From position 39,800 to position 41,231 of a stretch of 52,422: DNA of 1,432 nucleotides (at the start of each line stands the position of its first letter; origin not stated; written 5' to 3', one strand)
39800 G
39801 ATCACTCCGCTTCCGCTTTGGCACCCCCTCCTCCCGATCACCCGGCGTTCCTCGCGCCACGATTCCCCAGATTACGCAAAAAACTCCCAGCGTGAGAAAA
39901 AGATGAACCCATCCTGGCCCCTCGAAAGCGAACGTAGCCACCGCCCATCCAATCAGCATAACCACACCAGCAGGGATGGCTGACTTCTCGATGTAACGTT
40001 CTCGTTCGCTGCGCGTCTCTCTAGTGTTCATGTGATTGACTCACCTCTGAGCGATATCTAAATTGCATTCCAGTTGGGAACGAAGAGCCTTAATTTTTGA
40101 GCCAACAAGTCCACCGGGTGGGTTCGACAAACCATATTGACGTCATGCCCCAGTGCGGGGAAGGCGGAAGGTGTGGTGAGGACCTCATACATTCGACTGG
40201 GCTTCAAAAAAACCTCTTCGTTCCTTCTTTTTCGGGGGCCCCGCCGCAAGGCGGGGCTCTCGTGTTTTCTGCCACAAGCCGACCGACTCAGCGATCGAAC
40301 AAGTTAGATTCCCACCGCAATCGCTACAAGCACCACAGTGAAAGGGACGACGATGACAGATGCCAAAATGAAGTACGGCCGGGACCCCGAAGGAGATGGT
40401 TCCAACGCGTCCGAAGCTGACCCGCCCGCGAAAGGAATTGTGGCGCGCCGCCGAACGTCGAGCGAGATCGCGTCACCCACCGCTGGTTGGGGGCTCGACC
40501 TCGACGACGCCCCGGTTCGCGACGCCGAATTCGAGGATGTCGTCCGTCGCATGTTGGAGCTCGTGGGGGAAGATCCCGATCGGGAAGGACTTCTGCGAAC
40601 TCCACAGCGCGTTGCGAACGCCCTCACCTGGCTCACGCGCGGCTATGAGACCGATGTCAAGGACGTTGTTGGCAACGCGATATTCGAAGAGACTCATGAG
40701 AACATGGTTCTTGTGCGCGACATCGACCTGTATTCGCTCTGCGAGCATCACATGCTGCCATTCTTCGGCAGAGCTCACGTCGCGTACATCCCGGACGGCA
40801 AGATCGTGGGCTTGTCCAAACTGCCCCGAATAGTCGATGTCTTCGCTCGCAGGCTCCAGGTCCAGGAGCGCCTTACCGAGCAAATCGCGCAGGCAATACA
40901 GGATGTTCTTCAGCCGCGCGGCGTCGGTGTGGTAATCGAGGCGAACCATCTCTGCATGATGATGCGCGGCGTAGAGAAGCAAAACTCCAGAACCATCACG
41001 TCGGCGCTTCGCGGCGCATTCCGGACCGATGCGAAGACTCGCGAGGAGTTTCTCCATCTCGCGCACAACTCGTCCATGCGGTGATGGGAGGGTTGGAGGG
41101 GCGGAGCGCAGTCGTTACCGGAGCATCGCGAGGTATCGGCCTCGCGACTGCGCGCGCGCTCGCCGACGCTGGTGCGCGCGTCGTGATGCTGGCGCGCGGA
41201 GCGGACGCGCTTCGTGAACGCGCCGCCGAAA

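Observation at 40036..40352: Promoter, rod-like structured RNA and terminator packed into the 320-nt gap upstream of folE: an unclassified riboswitch or sRNA candidate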

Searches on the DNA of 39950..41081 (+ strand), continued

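Call 30: search_rna_families(sources=[L002, L004, L027, L018, L035, L021, L031, L036, L005, L006], threshold=evalue, max_evalue=10, show_alignments=2)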
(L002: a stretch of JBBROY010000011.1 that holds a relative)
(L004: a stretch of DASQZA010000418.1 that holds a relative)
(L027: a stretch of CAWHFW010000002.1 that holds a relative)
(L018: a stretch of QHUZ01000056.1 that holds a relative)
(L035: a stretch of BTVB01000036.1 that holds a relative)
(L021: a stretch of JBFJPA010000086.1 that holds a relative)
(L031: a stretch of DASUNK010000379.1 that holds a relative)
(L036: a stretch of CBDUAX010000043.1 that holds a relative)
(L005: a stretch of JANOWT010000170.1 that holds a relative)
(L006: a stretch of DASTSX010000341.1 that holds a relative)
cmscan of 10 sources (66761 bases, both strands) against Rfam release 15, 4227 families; matches with E-value up to 10: 9.
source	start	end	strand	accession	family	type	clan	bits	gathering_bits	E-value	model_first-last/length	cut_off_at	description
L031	513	692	+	RF00013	6S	Gene;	-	28.9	46.4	0.058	1-187/187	no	6S / SsrS RNA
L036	3877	3950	+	RF00236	ctRNA_pGA1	Gene; antisense;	-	28.5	45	0.14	1-79/79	no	ctRNA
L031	858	917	-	RF03943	mir-1824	Gene; miRNA;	-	27.6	90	0.13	1-63/63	no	mir-1824 microRNA precursor family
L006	3461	3534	-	RF02239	asX6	Gene; sRNA;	-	25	50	4.5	1-93/93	no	Xanthomonas sRNA asX6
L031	2157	2222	+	RF03626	mir-9791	Gene; miRNA;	-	23.4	70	2.6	1-79/79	no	mir-9791 microRNA precursor family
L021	2724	2850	-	RF03018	RT-15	Gene; sRNA;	-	20.2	82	1.5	1-192/192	no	RT-15 RNA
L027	7889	7966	+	RF04005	mir-4599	Gene; miRNA;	-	19.6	100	9.1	1-82/82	no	mir-4599 microRNA precursor family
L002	3728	3782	+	RF01119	sR32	Gene; snRNA; snoRNA; CD-box;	-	17.3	40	3.3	1-57/57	no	Small nucleolar RNA sR32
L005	186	230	-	RF01124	sR36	Gene; snRNA; snoRNA; CD-box;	-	17.3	55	7.1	1-55/55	no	Small nucleolar RNA sR36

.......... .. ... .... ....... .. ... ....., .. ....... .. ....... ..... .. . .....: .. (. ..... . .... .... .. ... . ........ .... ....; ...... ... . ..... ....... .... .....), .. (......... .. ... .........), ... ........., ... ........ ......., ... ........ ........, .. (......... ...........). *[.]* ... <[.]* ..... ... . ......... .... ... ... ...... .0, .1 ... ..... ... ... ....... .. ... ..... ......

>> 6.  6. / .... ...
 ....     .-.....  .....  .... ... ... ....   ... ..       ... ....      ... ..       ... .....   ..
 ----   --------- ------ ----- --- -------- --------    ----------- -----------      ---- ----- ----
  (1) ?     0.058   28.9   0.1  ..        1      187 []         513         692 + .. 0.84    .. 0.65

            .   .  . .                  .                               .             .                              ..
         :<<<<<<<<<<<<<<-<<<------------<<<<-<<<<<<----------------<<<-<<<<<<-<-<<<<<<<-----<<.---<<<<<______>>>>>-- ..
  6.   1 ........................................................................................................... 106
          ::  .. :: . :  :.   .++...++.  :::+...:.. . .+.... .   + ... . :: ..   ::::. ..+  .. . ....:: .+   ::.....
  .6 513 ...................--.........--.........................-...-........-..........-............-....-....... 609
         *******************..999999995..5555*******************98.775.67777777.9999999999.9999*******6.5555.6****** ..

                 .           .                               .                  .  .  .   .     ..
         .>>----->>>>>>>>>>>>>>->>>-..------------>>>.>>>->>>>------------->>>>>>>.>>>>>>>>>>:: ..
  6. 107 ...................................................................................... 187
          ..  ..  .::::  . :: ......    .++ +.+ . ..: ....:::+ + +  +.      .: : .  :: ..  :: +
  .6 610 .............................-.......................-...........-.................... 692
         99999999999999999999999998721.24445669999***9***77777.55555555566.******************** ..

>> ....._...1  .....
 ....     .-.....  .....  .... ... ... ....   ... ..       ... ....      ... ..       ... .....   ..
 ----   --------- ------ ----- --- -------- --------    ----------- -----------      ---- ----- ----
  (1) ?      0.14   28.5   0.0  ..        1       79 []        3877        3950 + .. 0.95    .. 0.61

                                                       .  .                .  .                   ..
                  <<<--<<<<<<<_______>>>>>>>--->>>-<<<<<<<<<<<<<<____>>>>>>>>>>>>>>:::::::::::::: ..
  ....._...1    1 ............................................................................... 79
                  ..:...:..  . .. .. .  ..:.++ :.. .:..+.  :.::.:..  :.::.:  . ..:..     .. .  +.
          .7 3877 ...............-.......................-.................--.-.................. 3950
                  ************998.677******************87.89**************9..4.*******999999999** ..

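Call 33: search_with_rna_model(model_id=R1, source=L081, filters=off, max_evalue=10, show_alignments=2)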
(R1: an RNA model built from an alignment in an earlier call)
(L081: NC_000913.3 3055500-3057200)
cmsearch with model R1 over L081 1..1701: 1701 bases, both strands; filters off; matches with E-value up to 10: 18.
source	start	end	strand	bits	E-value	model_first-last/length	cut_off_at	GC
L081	494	653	+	14.3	0.0013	1-154/154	no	0.57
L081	597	657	-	8.2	0.074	1-154/154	no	0.56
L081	1627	1664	+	4.9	0.62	1-154/154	no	0.45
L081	1631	1662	-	4.8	0.67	1-154/154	no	0.53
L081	2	37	-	3.6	1.5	1-154/154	no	0.53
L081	1288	1316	-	3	2.2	1-154/154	no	0.59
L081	1286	1316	+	2.5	3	1-154/154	no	0.61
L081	1350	1381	+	2.3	3.4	1-154/154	no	0.56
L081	775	839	+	2.2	3.6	1-154/154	no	0.54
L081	390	471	+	2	4.2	1-154/154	no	0.39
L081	1353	1385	-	1.8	4.8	1-154/154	no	0.58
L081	267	298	+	1.7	5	1-154/154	no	0.44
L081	1175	1259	+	1.4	6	1-154/154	no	0.52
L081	1463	1489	+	1.4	6.2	1-154/154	no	0.59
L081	1223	1261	-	1.2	7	1-154/154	no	0.59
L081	1071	1113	+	1.1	7.4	1-154/154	no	0.56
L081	1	36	+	0.8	9.3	1-154/154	no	0.53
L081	186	226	-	0.7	9.8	1-154/154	no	0.54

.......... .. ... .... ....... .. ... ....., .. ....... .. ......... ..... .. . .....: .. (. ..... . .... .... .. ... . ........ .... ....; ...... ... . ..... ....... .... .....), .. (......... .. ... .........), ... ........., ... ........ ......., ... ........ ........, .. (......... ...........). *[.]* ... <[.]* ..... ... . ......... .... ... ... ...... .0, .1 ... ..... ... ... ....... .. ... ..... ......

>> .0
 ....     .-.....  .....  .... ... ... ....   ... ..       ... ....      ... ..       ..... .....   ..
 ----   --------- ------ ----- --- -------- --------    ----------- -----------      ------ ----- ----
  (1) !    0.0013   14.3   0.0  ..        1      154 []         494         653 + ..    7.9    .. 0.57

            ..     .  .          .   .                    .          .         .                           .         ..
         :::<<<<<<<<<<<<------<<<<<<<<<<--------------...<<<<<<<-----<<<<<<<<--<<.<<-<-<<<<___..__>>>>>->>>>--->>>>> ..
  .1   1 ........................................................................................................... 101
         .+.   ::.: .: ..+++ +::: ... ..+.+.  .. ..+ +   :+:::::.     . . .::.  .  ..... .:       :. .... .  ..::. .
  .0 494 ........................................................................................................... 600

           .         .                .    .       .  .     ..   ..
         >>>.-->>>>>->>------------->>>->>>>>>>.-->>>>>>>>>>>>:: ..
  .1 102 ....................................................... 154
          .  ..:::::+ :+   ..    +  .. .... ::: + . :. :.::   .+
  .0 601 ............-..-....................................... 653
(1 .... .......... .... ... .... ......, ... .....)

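Call 53: search_with_rna_model(model_id=R1, sources=[L082, L083, L084, L085, L086, L087, L088, L089, L090, L091, L092, L093, L094, L095, L096, L097, L098, L099, L100, L101, L102, L103, L104, L105, L106, L107, L108, L109, L110, L111, L112, L113, L114, L115, L116, L117, L118, L119, L120, L121, L122, L123, L124, L125, L126, L127, L128, L129, L130, L131, L132, L133, L134, L135, L136, L137, L138, L139, L140, L141, L142, L143, L144, L145, L146, L147, L148, L149, L150, L151, L152, L153, L154, L155, L156, L157, L158, L159, L160, L161], max_evalue=0.001, make_alignment=true)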
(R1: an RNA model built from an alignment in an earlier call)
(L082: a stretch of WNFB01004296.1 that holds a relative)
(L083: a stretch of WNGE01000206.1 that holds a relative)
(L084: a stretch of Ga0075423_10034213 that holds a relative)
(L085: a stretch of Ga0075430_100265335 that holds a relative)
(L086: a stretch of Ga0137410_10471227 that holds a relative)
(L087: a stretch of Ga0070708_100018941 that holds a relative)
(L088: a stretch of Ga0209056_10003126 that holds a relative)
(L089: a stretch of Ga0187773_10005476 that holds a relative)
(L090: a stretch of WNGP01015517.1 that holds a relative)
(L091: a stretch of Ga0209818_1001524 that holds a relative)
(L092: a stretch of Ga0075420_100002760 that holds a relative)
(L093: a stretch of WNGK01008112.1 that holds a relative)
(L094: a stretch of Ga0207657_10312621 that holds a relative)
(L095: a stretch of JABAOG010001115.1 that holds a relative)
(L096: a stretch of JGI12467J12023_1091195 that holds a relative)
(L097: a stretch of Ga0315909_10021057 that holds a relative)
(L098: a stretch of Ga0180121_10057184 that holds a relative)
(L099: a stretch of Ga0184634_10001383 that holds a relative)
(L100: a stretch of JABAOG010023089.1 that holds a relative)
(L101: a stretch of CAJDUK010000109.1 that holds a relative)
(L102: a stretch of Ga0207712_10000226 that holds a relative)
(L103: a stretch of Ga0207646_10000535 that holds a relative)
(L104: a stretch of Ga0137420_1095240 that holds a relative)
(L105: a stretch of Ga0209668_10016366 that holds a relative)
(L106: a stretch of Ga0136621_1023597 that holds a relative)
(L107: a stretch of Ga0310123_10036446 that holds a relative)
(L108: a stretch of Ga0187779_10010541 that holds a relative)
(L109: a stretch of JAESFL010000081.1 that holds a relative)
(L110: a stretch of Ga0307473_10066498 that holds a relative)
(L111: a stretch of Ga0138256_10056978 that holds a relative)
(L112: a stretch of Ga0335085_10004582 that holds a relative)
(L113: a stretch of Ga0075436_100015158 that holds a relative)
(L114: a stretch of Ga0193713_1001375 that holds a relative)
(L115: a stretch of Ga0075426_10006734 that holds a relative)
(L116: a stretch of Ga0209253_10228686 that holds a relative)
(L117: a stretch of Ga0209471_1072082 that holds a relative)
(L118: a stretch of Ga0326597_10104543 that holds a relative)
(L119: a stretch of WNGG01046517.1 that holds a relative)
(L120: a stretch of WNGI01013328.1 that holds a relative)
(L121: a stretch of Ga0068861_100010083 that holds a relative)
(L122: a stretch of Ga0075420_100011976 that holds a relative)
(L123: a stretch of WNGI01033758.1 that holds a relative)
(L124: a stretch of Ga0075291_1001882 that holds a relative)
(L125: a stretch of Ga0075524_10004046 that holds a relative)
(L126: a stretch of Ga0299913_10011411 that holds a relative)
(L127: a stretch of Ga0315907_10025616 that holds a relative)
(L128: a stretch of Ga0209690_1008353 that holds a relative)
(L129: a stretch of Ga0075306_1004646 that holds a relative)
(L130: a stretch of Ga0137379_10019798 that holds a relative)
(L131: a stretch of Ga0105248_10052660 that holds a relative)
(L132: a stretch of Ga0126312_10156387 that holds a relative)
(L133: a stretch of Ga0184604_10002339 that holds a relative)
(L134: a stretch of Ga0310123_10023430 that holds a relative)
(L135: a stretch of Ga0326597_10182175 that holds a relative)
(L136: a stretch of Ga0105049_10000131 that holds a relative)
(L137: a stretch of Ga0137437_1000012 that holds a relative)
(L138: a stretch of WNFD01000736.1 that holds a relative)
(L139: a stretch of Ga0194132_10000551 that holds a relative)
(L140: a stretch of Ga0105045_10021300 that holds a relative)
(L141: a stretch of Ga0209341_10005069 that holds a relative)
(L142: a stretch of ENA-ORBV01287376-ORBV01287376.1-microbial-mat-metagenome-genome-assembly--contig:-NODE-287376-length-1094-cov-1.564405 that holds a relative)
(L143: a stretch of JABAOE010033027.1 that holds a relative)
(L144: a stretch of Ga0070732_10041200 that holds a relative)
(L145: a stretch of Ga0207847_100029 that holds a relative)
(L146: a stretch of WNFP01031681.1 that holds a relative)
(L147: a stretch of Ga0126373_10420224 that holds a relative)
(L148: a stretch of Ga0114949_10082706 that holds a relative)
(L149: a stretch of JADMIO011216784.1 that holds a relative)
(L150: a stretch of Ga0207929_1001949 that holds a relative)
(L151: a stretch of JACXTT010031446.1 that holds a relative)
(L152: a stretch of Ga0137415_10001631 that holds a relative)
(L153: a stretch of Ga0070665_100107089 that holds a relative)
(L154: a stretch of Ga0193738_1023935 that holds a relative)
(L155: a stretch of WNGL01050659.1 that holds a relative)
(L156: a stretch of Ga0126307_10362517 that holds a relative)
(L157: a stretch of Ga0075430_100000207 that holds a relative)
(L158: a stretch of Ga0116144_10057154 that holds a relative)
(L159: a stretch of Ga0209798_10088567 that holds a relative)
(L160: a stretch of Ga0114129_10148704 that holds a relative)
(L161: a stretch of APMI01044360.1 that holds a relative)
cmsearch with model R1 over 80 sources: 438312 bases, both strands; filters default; matches with E-value up to 0.001: 80.
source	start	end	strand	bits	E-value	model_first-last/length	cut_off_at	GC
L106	585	739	+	150.1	6.2e-40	1-154/154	no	0.52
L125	2535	2688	-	140.8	2.8e-37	1-154/154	no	0.51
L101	3871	4023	-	140.7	2.8e-37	1-154/154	no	0.54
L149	459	611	+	139.1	8.3e-37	1-154/154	no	0.54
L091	2169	2321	+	137.7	2e-36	1-154/154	no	0.56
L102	8852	9005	-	137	3.2e-36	1-154/154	no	0.51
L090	3684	3836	+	135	1.2e-35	1-154/154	no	0.56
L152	3302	3454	+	135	1.2e-35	1-154/154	no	0.56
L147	1123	1277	-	134.9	1.3e-35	1-154/154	no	0.58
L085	336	486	-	132.8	5.1e-35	1-154/154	no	0.6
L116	1192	1344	-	131.9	9.5e-35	1-154/154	no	0.59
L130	3688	3840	+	131.4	1.3e-34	1-154/154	no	0.56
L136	13042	13196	-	130.8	2e-34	1-154/154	no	0.56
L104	2055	2208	+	130.3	2.7e-34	1-154/154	no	0.58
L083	500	653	+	130.2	2.9e-34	1-154/154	no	0.56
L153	1887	2040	+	129.7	4e-34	1-154/154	no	0.55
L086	4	157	-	129.5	4.4e-34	1-154/154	no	0.56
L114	743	896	-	129.5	4.4e-34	1-154/154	no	0.56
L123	1549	1702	+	129.5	4.4e-34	1-154/154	no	0.56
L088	13435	13588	-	129.4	5e-34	1-154/154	no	0.54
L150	713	866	-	129.3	5.2e-34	1-154/154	no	0.54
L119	1542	1695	+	129.2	5.4e-34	1-154/154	no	0.53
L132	950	1103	+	128.7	7.5e-34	1-154/154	no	0.56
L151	619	772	+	128.7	7.7e-34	1-154/154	no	0.58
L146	3018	3171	-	127.8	1.4e-33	1-154/154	no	0.57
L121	1637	1790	-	127.4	1.8e-33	1-154/154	no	0.59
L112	697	852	+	126.7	2.9e-33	1-154/154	no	0.54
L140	2834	2987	-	126.6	3e-33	1-154/154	no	0.57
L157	2724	2877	+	125.7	5.4e-33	1-154/154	no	0.56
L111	3078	3232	-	125.6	6.1e-33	1-154/154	no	0.55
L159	758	908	+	125.5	6.4e-33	1-154/154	no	0.63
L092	4685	4837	-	125.1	8e-33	1-154/154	no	0.56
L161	2403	2556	-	125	8.5e-33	1-154/154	no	0.55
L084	2128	2281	-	124.3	1.4e-32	1-154/154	no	0.57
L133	870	1022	-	124.1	1.6e-32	1-154/154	no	0.6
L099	1284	1437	-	123.4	2.5e-32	1-154/154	no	0.57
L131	1223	1376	+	123.4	2.5e-32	1-154/154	no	0.55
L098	931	1081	-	123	3.3e-32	1-154/154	no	0.61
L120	2135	2286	+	122.2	5.3e-32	1-154/154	no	0.54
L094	211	366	-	122.1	5.7e-32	1-154/154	no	0.55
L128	5446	5597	+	121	1.2e-31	1-154/154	no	0.57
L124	1390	1541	+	120.5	1.6e-31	1-154/154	no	0.6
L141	6914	7067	-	120.5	1.7e-31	1-154/154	no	0.56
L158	1727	1876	-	120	2.3e-31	1-154/154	no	0.64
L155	31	182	-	119.6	3e-31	1-154/154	no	0.55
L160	359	510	+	118.7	5.5e-31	1-154/154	no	0.61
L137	5478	5632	-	118.4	6.5e-31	1-154/154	no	0.57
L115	4550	4702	-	118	8.4e-31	1-154/154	no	0.55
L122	3199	3353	+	117.9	9.2e-31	1-154/154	no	0.54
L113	554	704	-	117.4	1.3e-30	1-154/154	no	0.55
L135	1955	2107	+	117.1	1.6e-30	1-154/154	no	0.58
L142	509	661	+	117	1.6e-30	1-154/154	no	0.57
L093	3297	3447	-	116.5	2.3e-30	1-154/154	no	0.56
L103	1622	1772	+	115.9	3.5e-30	1-154/154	no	0.54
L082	8933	9084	+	114.2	1.1e-29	1-154/154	no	0.51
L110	18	168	-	113.8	1.4e-29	1-154/154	no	0.56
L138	7381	7533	-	112.4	3.5e-29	1-154/154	no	0.55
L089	2722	2874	-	111.6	6e-29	1-154/154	no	0.56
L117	357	507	-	111.5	6e-29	1-154/154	no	0.56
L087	5142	5294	+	111.3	6.8e-29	1-154/154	no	0.56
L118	2266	2419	+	110.9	9.1e-29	1-154/154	no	0.62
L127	2618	2772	+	110.3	1.4e-28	1-154/154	no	0.55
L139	2317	2470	-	110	1.7e-28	1-154/154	no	0.62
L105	943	1095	+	108.1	5.9e-28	1-154/154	no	0.61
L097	4457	4611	-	107.3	9.6e-28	1-154/154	no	0.57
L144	1325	1479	+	106.3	1.9e-27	1-154/154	no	0.6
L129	432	586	+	105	4.3e-27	1-154/154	no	0.62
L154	161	309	+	105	4.5e-27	1-154/154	no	0.58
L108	4777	4930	-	103.3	1.4e-26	1-154/154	no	0.58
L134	1965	2118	-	101.7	4e-26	1-154/154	no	0.58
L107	94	251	+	100.5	8.7e-26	1-154/154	no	0.62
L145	3177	3332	+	99.4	1.8e-25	1-154/154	no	0.62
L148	371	523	+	97.5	6.1e-25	1-154/154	no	0.58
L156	90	243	-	91.9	2.4e-23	1-154/154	no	0.6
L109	10440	10595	+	87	6e-22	1-154/154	no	0.62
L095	6296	6448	+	86.6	7.9e-22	1-154/154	no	0.61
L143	574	726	+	83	8.4e-21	1-154/154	no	0.6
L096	1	147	+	79.3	9.3e-20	9-154/154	5'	0.61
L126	1276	1430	-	78.9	1.3e-19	1-154/154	no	0.59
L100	821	971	+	78.4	1.7e-19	1-154/154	no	0.63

Alignment A5: 80 matches aligned to the model, 177 columns, each read 5' to 3' on its own strand. Consensus structure (alignment columns), stored with it:
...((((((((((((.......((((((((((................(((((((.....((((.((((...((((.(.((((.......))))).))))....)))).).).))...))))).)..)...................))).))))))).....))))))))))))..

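Call 62: search_rna_families(sources=[L029, L032, L033, L037, L038, L039, L040, L042, L043, L044, L045, L046, L047, L048, L049, L050, L051, L053, L054], threshold=gathering)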
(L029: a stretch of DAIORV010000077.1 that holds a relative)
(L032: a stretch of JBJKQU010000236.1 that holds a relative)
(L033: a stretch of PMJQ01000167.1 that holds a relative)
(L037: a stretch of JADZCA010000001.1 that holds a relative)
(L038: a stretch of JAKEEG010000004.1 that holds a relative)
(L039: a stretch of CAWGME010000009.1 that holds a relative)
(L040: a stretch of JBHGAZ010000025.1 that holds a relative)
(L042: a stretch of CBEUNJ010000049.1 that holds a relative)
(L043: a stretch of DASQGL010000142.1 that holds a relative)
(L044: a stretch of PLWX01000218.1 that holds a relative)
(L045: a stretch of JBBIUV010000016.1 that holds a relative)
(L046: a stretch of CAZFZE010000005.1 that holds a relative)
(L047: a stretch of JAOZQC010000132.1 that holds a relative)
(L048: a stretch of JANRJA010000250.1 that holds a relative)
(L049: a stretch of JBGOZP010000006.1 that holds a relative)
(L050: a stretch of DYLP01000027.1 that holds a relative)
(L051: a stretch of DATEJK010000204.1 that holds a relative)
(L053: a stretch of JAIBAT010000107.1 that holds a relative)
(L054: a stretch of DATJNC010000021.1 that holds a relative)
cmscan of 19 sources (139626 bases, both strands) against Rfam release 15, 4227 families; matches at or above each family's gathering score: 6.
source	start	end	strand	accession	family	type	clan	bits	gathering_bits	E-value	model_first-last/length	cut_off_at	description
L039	892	965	-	RF00005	tRNA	Gene; tRNA;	CL00001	68.4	29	1.9e-12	1-71/71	no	tRNA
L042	1775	1847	+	RF00005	tRNA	Gene; tRNA;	CL00001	65.1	29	1.5e-11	1-71/71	no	tRNA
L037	1394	1482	+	RF00005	tRNA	Gene; tRNA;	CL00001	54.1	29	1.7e-08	1-71/71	no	tRNA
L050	8310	8393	+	RF00005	tRNA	Gene; tRNA;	CL00001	52.9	29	3.4e-08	1-71/71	no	tRNA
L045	7693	7776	+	RF00005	tRNA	Gene; tRNA;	CL00001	51.6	29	7.9e-08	1-71/71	no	tRNA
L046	7646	7729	+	RF00005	tRNA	Gene; tRNA;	CL00001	50.9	29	1.2e-07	1-71/71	no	tRNA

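Call 66: search_with_rna_model(model_id=R1, source=L202, filters=off, max_evalue=10)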
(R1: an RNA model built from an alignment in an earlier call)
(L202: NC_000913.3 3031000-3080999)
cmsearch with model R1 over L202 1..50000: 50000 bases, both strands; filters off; matches with E-value up to 10: 27.
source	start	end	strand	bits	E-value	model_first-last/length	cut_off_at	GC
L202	24994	25153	+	14.3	0.038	1-154/154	no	0.57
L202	37050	37137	-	10.4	0.51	1-154/154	no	0.49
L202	15008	15069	+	9.6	0.83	1-154/154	no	0.65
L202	13136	13207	-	9.6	0.86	1-154/154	no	0.39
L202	29891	29932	+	8.8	1.4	1-154/154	no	0.52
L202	27637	27668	+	8.7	1.5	1-154/154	no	0.53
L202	18093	18133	-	8.5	1.7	1-154/154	no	0.46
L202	161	217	+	8.4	1.8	1-154/154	no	0.3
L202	17394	17480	-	8.3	2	1-154/154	no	0.52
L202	25097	25157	-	8.2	2.2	1-154/154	no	0.56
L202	34252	34315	-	7.9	2.5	1-154/154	no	0.52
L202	18093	18137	+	7.5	3.3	1-154/154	no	0.47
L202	12440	12473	+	7.4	3.5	1-154/154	no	0.53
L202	48319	48398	+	7.1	4.3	1-154/154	no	0.36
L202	36466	36562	+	7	4.7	1-154/154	no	0.53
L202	11301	11334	+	6.8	5.2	1-154/154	no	0.5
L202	44109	44161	+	6.7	5.7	1-154/154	no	0.34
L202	35645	35711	-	6.7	5.8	1-154/154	no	0.48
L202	11302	11335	-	6.7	5.8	1-154/154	no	0.53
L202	6904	6944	+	6.6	5.9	1-154/154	no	0.51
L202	12151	12199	+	6.6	6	1-154/154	no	0.49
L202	27638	27669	-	6.6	6.1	1-154/154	no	0.53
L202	12268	12334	-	6.4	6.9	1-154/154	no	0.28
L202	49929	49987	+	6.3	7.4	1-154/154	no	0.58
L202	43179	43217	-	6.1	8.2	1-154/154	no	0.44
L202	43916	43971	-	6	8.9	1-154/154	no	0.45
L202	36309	36337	-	5.9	9.3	1-154/154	no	0.52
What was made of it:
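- On 6S RNA (biological class): R1 gives 14.3 bits, also the top hit (calls 33, 66).
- The family model R1 picks annotated E. coli ssrS as its top hit in 1.7 kb and in 50 kb, at 14.3 bits (calls 33, 66).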
